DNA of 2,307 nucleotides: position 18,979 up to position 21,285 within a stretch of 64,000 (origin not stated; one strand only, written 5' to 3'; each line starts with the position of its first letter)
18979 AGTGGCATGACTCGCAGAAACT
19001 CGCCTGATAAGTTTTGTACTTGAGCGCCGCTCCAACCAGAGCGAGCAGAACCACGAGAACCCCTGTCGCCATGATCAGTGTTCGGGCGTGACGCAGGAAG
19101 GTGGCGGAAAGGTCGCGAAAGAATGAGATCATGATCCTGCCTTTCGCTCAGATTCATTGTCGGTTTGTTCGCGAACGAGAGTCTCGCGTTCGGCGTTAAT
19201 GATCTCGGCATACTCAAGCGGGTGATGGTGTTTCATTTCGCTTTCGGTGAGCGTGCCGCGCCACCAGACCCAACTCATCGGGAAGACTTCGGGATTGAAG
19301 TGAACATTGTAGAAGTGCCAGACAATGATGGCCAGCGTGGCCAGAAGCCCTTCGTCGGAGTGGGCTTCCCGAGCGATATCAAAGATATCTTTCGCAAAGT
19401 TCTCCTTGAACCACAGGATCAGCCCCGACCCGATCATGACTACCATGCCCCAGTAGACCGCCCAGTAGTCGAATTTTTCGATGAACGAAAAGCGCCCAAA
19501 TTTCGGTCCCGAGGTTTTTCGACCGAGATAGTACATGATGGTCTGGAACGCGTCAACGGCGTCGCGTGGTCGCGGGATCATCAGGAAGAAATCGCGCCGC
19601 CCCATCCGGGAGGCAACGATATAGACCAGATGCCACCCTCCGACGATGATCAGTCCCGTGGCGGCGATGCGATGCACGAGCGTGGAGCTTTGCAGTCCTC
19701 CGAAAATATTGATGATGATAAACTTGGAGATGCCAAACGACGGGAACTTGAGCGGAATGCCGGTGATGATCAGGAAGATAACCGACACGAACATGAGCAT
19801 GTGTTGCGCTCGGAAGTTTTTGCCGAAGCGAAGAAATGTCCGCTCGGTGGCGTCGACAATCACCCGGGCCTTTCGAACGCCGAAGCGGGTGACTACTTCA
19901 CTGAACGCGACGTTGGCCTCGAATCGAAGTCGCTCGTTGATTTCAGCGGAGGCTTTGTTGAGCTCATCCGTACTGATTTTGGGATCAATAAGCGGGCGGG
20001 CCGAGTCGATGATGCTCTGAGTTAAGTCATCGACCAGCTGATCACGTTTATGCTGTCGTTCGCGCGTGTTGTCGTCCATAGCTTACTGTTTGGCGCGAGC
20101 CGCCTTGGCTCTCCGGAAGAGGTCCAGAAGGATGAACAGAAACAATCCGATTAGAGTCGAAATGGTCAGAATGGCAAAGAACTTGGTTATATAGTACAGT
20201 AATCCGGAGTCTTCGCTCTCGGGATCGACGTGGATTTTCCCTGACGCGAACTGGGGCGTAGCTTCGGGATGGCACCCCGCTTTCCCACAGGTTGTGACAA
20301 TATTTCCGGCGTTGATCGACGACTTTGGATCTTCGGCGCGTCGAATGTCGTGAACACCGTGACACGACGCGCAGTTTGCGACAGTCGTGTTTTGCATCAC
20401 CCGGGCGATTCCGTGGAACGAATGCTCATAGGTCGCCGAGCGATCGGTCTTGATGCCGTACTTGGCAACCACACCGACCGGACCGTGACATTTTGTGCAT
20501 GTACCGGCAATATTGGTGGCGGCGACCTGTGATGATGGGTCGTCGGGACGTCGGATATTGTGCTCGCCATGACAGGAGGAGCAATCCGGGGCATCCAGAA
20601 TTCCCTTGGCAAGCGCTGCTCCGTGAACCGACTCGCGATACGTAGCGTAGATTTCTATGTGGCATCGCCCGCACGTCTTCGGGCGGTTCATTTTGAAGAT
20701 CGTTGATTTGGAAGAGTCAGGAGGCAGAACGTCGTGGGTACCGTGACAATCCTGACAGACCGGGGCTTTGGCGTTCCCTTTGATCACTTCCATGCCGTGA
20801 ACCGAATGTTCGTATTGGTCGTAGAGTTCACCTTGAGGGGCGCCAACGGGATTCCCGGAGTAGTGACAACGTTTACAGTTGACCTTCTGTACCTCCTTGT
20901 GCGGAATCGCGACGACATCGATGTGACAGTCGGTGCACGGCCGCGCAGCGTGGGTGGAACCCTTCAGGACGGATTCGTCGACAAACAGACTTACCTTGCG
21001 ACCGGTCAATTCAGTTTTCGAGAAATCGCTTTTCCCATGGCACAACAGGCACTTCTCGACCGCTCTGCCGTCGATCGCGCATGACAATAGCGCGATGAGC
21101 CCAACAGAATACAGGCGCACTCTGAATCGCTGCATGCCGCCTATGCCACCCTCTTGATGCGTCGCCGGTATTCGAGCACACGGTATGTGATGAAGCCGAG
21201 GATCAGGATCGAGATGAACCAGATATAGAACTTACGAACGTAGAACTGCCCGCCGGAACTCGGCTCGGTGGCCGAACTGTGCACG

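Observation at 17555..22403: Catalytic-subunit-free c-c-b-c cytochrome operon with about 35 c-haem sites and two different quinone-module types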

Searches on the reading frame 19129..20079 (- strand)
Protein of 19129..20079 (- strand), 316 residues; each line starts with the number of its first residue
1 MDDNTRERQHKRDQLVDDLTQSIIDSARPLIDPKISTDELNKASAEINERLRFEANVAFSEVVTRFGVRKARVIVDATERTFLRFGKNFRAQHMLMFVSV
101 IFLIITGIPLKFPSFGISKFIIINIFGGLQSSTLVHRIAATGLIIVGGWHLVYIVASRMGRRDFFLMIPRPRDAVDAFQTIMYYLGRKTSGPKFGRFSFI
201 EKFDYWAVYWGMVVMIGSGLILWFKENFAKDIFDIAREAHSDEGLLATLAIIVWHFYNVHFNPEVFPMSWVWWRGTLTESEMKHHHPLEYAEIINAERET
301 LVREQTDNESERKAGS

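Call 4: search_protein_families(library=pfam, proteins=[window:19129-20079:-], max_evalue=0.01)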
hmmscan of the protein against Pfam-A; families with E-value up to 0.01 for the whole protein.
window:19129-20079:- (316 aa): 2 families
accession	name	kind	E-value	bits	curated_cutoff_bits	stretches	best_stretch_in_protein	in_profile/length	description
PF01292.26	Ni_hydr_CYTB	-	2.4e-11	44.2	30.1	1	85-262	2-165/179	Prokaryotic cytochrome b561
PF14358.11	DUF4405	-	1.5e-05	25.8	26.7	1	94-153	4-64/66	Domain of unknown function (DUF4405)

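Call 5: search_protein_families(library=ncbifam, proteins=[window:19129-20079:-], max_evalue=0.01)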
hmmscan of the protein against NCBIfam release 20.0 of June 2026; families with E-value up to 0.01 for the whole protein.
window:19129-20079:- (316 aa): 2 families
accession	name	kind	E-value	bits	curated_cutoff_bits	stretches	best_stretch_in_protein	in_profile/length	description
TIGR01583.1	formate-DH-gamm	equivalog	2.5e-10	40.7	115.85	1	84-294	4-202/204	formate dehydrogenase subunit gamma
NF007924.0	PRK10639.1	equivalog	2.2e-07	30.9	341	1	80-297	5-206/211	formate dehydrogenase cytochrome b556 subunit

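Call 6: find_encoding_contigs(protein=window:19129-20079:-, flank=10000, max_places=6)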
Protein window:19129-20079:- (316 aa): 3 contigs read that carry it; 1 place shown.
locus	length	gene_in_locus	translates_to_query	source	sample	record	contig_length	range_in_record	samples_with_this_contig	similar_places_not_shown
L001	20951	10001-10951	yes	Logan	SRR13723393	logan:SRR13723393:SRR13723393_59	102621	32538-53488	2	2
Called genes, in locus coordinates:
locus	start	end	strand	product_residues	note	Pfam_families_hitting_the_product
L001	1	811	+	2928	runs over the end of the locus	PF07495:Y_Y_Y (faint), PF00801:PKD (faint), PF18911:PKD_4 (faint), PF19077:Big_13 (faint), PF22352:K319L-like_PKD (faint), PF22060:Cep192_D1 (faint), PF17963:Big_9 (weak), PF18962:Por_Secre_tail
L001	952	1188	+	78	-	-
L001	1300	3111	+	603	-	PF08439:Peptidase_M3_N, PF01432:Peptidase_M3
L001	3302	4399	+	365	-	PF00364:Biotin_lipoyl (faint)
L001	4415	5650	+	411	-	PF12704:MacB_PCD, PF02687:FtsX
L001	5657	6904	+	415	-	PF12704:MacB_PCD, PF02687:FtsX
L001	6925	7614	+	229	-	PF02463:SMC_N (faint), PF00005:ABC_tran, PF13304:AAA_21 (faint)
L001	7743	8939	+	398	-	PF09699:Paired_CXXCH_1 (faint), PF14537:Cytochrom_c3_2 (faint), PF22113:Mtrc-MtrF_II-IV_dom (faint), PF00684:DnaJ_CXXCXGXG (faint), PF02085:Cytochrom_CIII (faint), PF14522:Cytochrome_C7 (faint)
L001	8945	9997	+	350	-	PF09699:Paired_CXXCH_1 (faint), PF14522:Cytochrome_C7 (faint), PF14537:Cytochrom_c3_2 (weak)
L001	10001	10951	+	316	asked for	PF01292:Ni_hydr_CYTB, PF14358:DUF4405 (faint)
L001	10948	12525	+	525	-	PF14537:Cytochrom_c3_2 (faint), PF14522:Cytochrome_C7 (weak), PF02085:Cytochrom_CIII (weak)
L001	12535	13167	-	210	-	PF02390:Methyltransf_4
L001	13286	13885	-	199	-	-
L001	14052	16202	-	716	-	PF07715:Plug, PF00593:TonB_dep_Rec_b-barrel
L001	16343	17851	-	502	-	-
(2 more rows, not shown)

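Call 10: search_solved_structures(query=window:19129-20079:-, max_evalue=1)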
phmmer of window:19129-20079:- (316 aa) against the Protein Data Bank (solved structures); distinct sequences matched with E-value up to 1: 7.
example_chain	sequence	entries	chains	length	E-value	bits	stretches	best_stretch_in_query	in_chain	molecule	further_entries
8ddk_A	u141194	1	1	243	0.018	17.3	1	175-276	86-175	Heavy Chain CC5-17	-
2xq2_A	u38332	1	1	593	0.069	15.4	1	102-175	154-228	SODIUM/GLUCOSE COTRANSPORTER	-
2xq2_B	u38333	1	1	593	0.074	15.3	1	102-175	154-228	SODIUM/GLUCOSE COTRANSPORTER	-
3dh4_A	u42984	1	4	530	0.074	15.3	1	102-175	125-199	Sodium/glucose cotransporter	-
9fik_B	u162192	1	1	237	0.16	14.2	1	177-276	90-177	NTF30037 Heavy Chain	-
7bnv_H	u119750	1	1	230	0.36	13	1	175-268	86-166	Heavy Chain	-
1kqf_C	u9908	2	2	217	0.36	13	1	91-299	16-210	FORMATE DEHYDROGENASE, NITRATE-INDUCIBLE, CYTOCHROME B556(FDN) SUBUNIT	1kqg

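Call 38: search_solved_structures(query=A2, max_evalue=0.1, show_alignments=2)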
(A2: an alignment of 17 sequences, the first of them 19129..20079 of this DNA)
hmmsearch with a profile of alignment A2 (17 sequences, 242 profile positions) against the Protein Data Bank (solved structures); distinct sequences matched with E-value up to 0.1: 1.
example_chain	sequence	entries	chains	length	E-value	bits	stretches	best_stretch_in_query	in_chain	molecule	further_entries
1kqf_C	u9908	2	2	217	3.3e-19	72.4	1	11-240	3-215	FORMATE DEHYDROGENASE, NITRATE-INDUCIBLE, CYTOCHROME B556(FDN) SUBUNIT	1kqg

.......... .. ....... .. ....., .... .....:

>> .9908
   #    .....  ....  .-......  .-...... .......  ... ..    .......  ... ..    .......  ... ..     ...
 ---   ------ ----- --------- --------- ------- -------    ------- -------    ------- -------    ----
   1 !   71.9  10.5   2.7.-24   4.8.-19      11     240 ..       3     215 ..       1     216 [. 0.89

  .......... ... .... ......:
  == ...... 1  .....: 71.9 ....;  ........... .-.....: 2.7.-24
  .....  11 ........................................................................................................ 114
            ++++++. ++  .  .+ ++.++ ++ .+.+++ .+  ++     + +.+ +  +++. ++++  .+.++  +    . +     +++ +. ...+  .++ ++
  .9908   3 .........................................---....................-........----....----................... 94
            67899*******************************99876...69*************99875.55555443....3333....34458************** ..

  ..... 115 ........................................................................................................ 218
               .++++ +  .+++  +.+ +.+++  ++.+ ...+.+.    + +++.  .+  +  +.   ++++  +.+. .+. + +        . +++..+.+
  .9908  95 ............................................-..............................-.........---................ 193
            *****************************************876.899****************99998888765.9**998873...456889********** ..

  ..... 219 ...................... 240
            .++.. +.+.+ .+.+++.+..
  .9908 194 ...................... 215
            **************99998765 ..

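Call 51: find_homologous_proteins(query=window:19129-20079:-, max_evalue=0.00001)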
Query window:19129-20079:- (316 aa): 1879 proteins with E <= 0.00001 among 3008 candidates; the best 120 are listed.
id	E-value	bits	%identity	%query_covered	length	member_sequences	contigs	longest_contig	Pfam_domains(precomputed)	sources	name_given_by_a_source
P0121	5.3e-211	717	100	100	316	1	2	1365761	PF14358.12,PF01292.27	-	-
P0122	2.0e-155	535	74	100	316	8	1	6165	PF01292.27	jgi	jgi:formate dehydrogenase subunit gamma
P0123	7.4e-155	533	72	100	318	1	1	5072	PF01292.27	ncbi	-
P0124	9.7e-155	532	72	100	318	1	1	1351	PF01292.27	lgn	-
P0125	2.9e-154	531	72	100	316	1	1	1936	PF01292.27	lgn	-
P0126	9.2e-154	529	72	98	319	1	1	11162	PF01292.27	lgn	-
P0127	2.7e-153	528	71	100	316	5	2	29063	PF01292.27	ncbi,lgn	-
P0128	2.0e-152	525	72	100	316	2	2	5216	PF01292.27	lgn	-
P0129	5.0e-152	523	74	97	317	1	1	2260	PF14358.12,PF01292.27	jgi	jgi:cytochrome b subunit of formate dehydrogenase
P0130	7.6e-152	523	71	98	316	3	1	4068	PF01292.27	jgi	jgi:cytochrome b subunit of formate dehydrogenase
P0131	1.1e-151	522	71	98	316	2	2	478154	PF01292.27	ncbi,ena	-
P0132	2.7e-151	521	71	98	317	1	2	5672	PF01292.27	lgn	-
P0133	3.7e-151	521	75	96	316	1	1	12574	PF01292.27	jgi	jgi:formate dehydrogenase subunit gamma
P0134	4.5e-151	520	70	100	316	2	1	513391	PF01292.27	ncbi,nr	ncbi:MAG: cytochrome b/b6 domain-containing protein [bacterium]|nr:cytochrome b/b6 domain-containing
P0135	5.2e-151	520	71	98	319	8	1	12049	PF01292.27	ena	-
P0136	6.1e-151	520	71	100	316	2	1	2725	PF01292.27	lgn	-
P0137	7.1e-151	520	72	99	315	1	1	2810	PF14358.12,PF01292.27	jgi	jgi:formate dehydrogenase subunit gamma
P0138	1.8e-150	518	71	100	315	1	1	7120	PF01292.27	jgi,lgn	jgi:cytochrome b subunit of formate dehydrogenase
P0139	2.3e-150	518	73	97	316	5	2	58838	PF01292.27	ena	-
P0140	2.2e-149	515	71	98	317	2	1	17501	PF01292.27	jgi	jgi:cytochrome b subunit of formate dehydrogenase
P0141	5.0e-149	514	72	95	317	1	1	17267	PF01292.27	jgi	jgi:formate dehydrogenase subunit gamma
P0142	8.5e-149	513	70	97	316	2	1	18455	PF14358.12,PF01292.27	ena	-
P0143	8.9e-149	513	70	98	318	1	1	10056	PF14358.12,PF01292.27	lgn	-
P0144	1.3e-148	512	69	100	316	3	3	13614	PF01292.27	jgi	jgi:cytochrome b subunit of formate dehydrogenase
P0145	1.3e-148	512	71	98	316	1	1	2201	PF14358.12,PF01292.27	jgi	jgi:formate dehydrogenase subunit gamma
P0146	2.1e-148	512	70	98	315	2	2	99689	PF01292.27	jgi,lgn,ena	-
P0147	2.3e-148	511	71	97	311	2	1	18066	PF14358.12,PF01292.27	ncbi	ncbi:MAG: cytochrome b/b6 domain-containing protein [Candidatus Zixiibacteriota bacterium]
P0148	9.4e-148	509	70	99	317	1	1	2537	PF01292.27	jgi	jgi:formate dehydrogenase subunit gamma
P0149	1.3e-147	509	69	99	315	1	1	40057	PF01292.27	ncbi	ncbi:MAG: cytochrome b/b6 domain-containing protein [Candidatus Zixiibacteriota bacterium]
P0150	1.3e-147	509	71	99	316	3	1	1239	PF01292.27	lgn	-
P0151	2.1e-146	505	68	99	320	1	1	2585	PF01292.27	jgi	jgi:formate dehydrogenase subunit gamma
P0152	9.5e-146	503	67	99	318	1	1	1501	PF01292.27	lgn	-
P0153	1.2e-145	503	69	97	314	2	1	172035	PF01292.27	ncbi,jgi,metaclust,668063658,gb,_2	metaclust:\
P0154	1.3e-144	499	70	96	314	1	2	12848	PF01292.27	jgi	jgi:formate dehydrogenase subunit gamma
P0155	2.6e-144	498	68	99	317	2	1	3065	PF01292.27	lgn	-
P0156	3.9e-144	498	68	97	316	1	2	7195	PF01292.27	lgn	-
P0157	3.1e-142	491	67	99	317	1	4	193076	PF14358.12,PF01292.27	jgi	jgi:formate dehydrogenase subunit gamma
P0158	9.2e-142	490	67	93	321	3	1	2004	PF14358.12,PF01292.27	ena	-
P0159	9.3e-141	486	69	97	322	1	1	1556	PF01292.27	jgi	jgi:cytochrome b subunit of formate dehydrogenase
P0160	2.5e-140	485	66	99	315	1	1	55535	PF14358.12,PF01292.27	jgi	jgi:formate dehydrogenase subunit gamma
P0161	5.7e-140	484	68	91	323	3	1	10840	PF14358.12,PF01292.27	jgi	-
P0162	4.4e-139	481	66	98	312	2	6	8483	PF01292.27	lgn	-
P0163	5.0e-139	481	68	95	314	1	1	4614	PF14358.12,PF01292.27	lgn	-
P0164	1.2e-138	479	67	97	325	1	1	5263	PF01292.27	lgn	-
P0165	2.1e-138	479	67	95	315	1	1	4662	PF01292.27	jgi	jgi:cytochrome b subunit of formate dehydrogenase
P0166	1.0e-137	476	66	97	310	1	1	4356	PF01292.27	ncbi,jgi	-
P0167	3.7e-137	475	68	97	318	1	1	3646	PF14358.12,PF01292.27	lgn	-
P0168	1.3e-136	473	63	100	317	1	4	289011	PF14358.12,PF01292.27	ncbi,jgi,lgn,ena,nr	ncbi:MAG TPA: cytochrome b/b6 domain-containing protein [Acidobacteriota bacterium]|nr:cytochrome b/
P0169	2.1e-135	469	62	100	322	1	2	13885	PF14358.12,PF01292.27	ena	-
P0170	3.6e-135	468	63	98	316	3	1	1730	PF01292.27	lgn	-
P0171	5.4e-135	467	64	97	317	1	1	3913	PF01292.27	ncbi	-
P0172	8.1e-135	467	65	99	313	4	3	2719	PF01292.27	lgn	-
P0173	1.0e-134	467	65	99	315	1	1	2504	PF01292.27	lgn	-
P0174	2.7e-134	465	66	98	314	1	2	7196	PF01292.27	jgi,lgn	-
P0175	3.5e-134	465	65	99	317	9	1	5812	PF14358.12,PF01292.27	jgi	jgi:cytochrome b subunit of formate dehydrogenase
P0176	6.2e-134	464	75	85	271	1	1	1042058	PF01292.27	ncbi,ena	-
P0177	7.7e-134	464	63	100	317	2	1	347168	PF14358.12,PF01292.27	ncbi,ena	-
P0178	1.5e-133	463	66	96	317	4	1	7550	PF01292.27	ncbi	-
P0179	1.8e-133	462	65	97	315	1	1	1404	PF01292.27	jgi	-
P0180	2.0e-133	462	64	97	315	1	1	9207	PF01292.27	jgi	jgi:cytochrome b subunit of formate dehydrogenase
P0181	2.1e-133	462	63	97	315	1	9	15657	PF01292.27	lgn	-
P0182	1.0e-132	460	65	95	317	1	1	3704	PF01292.27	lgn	-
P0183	1.2e-132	460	65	99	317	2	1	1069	PF14358.12,PF01292.27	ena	-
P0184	1.2e-132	460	64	97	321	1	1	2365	PF01292.27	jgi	-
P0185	1.3e-132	460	65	98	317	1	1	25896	PF01292.27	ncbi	-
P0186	2.7e-132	459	64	97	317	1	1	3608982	PF14358.12,PF01292.27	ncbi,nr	ncbi:MAG: cytochrome b/b6 domain-containing protein [Candidatus Zixiibacteriota bacterium]|nr:MAG: c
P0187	3.7e-132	458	64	95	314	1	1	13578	PF01292.27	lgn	-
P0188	9.6e-132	457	62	100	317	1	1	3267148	PF14358.12,PF01292.27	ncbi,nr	ncbi:MAG: cytochrome b/b6 domain-containing protein [Candidatus Zixiibacteriota bacterium]|nr:MAG: c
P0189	2.5e-131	455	64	99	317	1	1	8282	PF01292.27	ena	-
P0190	5.1e-131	454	62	100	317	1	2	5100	PF01292.27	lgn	-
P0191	7.5e-131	454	63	98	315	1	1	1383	PF01292.27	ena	-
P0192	2.2e-130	452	62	98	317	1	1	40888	PF01292.27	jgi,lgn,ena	-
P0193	2.2e-130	452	61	100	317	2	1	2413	PF14358.12,PF01292.27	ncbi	-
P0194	2.5e-130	452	63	98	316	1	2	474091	PF01292.27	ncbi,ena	-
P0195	2.9e-130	452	61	98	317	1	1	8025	PF01292.27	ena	-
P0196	1.9e-129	449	62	97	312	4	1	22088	PF14358.12,PF01292.27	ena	-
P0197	2.7e-129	449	61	99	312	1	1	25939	PF01292.27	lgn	-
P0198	5.0e-129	448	60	97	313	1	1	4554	PF01292.27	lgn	-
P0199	7.4e-129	447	76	81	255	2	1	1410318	PF01292.27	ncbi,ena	-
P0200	3.4e-128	445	59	98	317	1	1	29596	PF01292.27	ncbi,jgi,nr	ncbi:MAG: cytochrome b/b6 domain-containing protein [FCB group bacterium]|nr:cytochrome b/b6 domain-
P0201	4.4e-128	445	61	97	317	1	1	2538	PF14358.12,PF01292.27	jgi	jgi:formate dehydrogenase subunit gamma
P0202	7.5e-128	444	62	97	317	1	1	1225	PF01292.27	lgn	-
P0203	1.4e-127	443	61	99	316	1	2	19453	PF01292.27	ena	-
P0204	1.8e-127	443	63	97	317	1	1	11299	PF14358.12,PF01292.27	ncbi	-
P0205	2.2e-127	442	61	97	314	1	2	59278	PF01292.27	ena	-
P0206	2.3e-127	442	59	100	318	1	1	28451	PF01292.27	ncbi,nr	ncbi:MAG: cytochrome b/b6 domain-containing protein [bacterium]|nr:cytochrome b/b6 domain-containing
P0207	2.8e-127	442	60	97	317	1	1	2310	PF01292.27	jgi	-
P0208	7.6e-127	441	61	100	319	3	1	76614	PF01292.27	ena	-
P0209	3.6e-126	438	62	97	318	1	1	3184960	PF01292.27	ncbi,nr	ncbi:MAG: cytochrome b/b6 domain-containing protein [Candidatus Zixiibacteriota bacterium]|nr:MAG: c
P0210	9.3e-126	437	59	100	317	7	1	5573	PF01292.27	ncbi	ncbi:MAG: cytochrome b/b6 domain-containing protein [candidate division Zixibacteria bacterium]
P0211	1.2e-125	437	62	95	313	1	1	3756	PF01292.27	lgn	-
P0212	1.3e-125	437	62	100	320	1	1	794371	PF01292.27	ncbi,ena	-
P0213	1.5e-125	436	61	94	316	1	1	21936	PF01292.27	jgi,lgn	-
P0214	2.9e-125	436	61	96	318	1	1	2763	PF01292.27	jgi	-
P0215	1.4e-124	433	60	98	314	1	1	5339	PF01292.27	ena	-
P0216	4.3e-124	432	62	99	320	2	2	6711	PF01292.27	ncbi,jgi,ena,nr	ncbi:MAG TPA: cytochrome b/b6 domain-containing protein [candidate division Zixibacteria bacterium]|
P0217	6.2e-124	431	60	100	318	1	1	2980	PF01292.27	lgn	-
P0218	6.7e-124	431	61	95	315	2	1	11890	PF01292.27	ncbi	-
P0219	2.0e-121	423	59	96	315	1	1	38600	PF14358.12,PF01292.27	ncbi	-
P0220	7.2e-121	421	58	97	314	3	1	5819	PF01292.27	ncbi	-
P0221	2.6e-119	416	71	82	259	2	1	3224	PF01292.27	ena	-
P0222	2.5e-116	406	77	70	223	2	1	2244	PF01292.27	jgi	-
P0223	1.2e-102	361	70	72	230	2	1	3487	PF14358.12,PF01292.27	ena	-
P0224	3.6e-101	356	64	78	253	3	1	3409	PF14358.12,PF01292.27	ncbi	ncbi:MAG: hypothetical protein D6800_01170, partial [Candidatus Zixiibacteriota bacterium]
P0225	2.8e-90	321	50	94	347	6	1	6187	PF01292.27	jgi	jgi:formate dehydrogenase subunit gamma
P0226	3.2e-90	320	50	92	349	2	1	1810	PF01292.27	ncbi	-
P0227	3.8e-90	320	61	67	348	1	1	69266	PF01292.27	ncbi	-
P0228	3.9e-90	320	50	89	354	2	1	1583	PF01292.27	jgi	jgi:cytochrome b subunit of formate dehydrogenase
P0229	4.0e-90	320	49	93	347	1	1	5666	PF01292.27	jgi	jgi:cytochrome b subunit of formate dehydrogenase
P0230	1.4e-89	318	51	91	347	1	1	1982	PF01292.27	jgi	jgi:cytochrome b subunit of formate dehydrogenase/uncharacterized protein (DUF2164 family)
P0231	2.6e-89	317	60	67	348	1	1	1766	PF01292.27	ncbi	-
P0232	3.3e-89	317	52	91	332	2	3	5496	PF01292.27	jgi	-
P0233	3.4e-89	317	50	91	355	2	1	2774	PF01292.27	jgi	-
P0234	4.2e-89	317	51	89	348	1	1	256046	PF01292.27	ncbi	-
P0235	5.4e-89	316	52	89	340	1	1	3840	PF14358.12,PF01292.27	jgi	jgi:cytochrome b subunit of formate dehydrogenase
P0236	1.0e-88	315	50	90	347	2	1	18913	PF01292.27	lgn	-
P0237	1.1e-88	315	60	70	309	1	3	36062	PF01292.27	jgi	-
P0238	1.2e-88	315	50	90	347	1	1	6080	PF01292.27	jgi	jgi:cytochrome b subunit of formate dehydrogenase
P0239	1.8e-88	315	51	82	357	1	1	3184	PF01292.27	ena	-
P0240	2.3e-88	314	48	90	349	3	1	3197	PF01292.27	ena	-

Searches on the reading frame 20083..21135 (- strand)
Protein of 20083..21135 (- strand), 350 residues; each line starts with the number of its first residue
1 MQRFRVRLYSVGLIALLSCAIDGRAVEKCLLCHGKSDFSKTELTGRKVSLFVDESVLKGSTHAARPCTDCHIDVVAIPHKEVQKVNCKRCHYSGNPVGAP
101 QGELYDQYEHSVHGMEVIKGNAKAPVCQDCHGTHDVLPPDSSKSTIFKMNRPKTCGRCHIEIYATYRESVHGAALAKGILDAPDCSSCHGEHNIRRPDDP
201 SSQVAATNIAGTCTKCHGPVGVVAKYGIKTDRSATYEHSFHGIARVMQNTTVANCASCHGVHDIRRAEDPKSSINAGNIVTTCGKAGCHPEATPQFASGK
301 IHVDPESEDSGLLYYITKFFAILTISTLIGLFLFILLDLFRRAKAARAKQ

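Call 4: search_protein_families(library=pfam, proteins=[window:20083-21135:-], max_evalue=0.01)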
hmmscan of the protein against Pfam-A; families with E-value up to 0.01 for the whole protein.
window:20083-21135:- (350 aa): 4 families
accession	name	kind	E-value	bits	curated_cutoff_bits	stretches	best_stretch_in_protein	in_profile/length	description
PF14522.11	Cytochrome_C7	-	1.9e-13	50.5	24.8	3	123-189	12-66/67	Cytochrome c7 and related cytochrome c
PF14537.11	Cytochrom_c3_2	-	4.7e-13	49.9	25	2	66-159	8-78/79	Cytochrome c3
PF09699.15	Paired_CXXCH_1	-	2.8e-05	24.2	20.6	0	126-160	8-37/41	Doubled CXXCH motif (Paired_CXXCH_1)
PF02085.21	Cytochrom_CIII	-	0.0035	18.1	22.9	0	57-159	23-101/101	Class III cytochrome C family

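Call 5: search_protein_families(library=ncbifam, proteins=[window:20083-21135:-], max_evalue=0.01)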
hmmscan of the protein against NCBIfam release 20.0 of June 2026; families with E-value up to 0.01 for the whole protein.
window:20083-21135:- (350 aa): 3 families
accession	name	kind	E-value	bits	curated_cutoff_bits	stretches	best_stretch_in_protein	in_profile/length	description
TIGR04257.1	nanowire_3heme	domain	1.7e-06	28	40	1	108-160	15-59/75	c(7)-type cytochrome triheme domain-containing protein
TIGR01905.1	paired_CXXCH_1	subfamily_domain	0.0018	18.1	25.2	0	127-159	9-36/41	doubled CXXCH domain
NF040886.1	cyt_C_like_Sec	equivalog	0.0022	16.6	250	1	148-220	41-114/423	multiheme c-type cytochrome (seleno)protein ExtKL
